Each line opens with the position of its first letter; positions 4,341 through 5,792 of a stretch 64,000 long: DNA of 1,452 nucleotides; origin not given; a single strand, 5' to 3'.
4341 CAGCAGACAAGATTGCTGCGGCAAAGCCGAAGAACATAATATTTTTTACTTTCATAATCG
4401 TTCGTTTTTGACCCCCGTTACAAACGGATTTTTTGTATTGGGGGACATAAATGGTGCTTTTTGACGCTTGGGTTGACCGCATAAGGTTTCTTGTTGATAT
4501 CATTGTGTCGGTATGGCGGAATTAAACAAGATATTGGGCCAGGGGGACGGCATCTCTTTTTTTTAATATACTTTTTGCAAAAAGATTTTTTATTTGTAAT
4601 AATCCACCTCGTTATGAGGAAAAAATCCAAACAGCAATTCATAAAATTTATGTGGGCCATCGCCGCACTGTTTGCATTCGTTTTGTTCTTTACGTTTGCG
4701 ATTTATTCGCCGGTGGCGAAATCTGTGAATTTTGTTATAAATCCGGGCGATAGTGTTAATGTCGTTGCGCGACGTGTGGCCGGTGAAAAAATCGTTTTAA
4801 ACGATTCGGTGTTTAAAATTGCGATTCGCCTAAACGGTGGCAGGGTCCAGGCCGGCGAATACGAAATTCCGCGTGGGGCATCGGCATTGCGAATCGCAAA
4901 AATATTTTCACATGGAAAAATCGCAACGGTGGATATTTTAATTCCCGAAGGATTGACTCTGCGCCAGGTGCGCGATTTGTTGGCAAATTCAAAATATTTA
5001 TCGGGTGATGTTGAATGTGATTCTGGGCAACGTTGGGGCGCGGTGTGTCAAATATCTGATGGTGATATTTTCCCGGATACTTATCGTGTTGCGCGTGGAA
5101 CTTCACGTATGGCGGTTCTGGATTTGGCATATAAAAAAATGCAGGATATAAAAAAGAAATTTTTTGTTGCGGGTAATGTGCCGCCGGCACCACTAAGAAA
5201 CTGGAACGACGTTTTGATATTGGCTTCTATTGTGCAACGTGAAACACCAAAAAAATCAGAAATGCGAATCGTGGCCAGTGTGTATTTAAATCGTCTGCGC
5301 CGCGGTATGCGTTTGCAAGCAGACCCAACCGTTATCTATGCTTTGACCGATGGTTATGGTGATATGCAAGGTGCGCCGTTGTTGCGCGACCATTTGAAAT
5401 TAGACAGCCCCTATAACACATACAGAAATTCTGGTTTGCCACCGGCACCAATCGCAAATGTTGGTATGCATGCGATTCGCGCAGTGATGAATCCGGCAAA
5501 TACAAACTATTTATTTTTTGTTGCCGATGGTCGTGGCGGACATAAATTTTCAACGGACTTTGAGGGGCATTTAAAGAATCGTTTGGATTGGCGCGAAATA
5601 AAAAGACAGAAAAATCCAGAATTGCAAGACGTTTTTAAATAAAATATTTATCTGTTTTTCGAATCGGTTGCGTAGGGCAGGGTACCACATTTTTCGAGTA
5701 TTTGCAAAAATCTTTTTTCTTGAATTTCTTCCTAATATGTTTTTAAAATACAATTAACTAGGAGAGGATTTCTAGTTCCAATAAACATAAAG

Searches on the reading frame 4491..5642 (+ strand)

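Call 31: search_protein_families(library=pfam, proteins=[window:4491-5642:+], max_evalue=0.001)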
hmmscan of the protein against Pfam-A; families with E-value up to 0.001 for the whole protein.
window:4491-5642:+ (383 aa): 1 family
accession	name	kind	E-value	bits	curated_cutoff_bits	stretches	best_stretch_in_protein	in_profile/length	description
PF02618.21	YceG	-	2.9e-75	253.7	32.4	1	81-363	1-272/275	YceG-like family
